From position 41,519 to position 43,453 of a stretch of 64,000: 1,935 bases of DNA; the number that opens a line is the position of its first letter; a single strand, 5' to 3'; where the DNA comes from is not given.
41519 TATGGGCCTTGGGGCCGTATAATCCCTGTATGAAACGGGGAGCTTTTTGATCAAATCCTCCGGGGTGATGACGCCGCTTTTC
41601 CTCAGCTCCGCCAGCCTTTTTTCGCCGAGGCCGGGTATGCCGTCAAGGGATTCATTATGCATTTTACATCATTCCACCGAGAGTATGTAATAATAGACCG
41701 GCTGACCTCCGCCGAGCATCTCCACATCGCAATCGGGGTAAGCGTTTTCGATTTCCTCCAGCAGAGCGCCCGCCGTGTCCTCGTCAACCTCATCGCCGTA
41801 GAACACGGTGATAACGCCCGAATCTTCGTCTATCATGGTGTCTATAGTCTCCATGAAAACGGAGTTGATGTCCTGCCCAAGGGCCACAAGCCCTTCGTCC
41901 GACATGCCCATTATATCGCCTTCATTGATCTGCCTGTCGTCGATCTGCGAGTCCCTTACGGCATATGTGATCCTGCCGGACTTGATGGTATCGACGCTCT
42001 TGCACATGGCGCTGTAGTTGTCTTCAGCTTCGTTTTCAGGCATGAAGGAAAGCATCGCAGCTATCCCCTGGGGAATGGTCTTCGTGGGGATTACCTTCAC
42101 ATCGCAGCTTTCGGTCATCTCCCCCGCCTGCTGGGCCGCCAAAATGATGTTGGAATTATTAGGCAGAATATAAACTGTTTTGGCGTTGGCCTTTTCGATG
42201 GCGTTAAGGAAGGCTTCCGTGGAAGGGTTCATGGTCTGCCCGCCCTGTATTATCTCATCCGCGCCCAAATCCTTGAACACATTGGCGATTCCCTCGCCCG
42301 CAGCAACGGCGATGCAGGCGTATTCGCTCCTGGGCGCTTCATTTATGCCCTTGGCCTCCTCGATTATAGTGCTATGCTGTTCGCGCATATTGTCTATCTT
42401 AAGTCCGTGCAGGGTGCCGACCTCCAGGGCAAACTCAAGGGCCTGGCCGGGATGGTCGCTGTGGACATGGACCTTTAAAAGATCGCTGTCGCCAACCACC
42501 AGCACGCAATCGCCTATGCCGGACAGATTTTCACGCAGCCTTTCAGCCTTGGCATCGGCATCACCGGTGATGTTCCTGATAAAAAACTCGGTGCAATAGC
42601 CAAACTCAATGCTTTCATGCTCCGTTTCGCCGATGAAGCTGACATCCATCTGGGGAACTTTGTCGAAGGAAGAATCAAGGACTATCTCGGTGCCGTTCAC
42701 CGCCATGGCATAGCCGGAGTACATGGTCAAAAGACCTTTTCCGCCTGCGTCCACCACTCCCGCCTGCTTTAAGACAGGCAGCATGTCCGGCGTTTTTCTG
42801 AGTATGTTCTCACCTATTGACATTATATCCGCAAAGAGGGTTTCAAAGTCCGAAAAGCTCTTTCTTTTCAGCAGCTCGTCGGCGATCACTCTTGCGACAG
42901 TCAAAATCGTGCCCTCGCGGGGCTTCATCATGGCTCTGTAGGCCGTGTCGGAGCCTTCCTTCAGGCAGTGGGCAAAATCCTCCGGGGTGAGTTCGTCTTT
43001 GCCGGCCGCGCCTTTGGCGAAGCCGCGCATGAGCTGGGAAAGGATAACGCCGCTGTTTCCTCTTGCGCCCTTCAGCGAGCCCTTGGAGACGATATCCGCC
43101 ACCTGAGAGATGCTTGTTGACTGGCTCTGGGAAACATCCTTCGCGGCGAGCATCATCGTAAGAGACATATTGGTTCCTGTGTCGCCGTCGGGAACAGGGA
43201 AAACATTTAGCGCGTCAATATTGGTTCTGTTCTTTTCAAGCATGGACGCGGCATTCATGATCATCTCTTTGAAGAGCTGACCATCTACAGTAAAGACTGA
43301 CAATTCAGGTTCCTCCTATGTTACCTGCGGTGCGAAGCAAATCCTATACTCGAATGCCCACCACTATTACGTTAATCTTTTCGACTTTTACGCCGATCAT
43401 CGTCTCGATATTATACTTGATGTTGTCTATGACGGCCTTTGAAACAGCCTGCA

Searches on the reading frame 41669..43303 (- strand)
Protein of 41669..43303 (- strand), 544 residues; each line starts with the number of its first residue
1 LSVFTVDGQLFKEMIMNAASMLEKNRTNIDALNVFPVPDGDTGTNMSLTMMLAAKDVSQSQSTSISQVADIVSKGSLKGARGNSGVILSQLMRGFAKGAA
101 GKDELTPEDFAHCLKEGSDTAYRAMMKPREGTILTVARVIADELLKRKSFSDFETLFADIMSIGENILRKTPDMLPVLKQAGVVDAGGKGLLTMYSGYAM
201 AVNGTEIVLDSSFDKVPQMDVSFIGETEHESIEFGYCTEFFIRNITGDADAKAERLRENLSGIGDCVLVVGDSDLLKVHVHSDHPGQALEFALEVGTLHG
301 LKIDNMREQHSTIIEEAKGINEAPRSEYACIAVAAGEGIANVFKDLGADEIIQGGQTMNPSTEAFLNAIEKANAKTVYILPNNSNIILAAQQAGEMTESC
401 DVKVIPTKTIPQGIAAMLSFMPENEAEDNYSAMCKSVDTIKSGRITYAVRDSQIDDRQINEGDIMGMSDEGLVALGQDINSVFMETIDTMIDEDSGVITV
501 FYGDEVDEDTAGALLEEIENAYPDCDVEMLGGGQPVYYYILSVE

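Call 50: search_protein_families(library=pfam, proteins=[window:41669-43303:-])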
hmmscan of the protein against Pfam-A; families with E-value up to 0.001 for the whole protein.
window:41669-43303:- (544 aa): 3 families
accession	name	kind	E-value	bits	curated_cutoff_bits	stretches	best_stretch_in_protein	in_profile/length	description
PF13684.11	FakA-like_C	-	2.1e-85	285.9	23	1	330-544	2-216/216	Fatty acid kinase subunit A-like, C-terminal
PF02734.22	Dak2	-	5.2e-40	137.6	27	1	36-197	1-171/174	DAK2 domain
PF21645.3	FakA-like_M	-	4.5e-29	100.5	24.9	1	233-312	1-79/80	Fatty acid kinase subunit A-like, middle domain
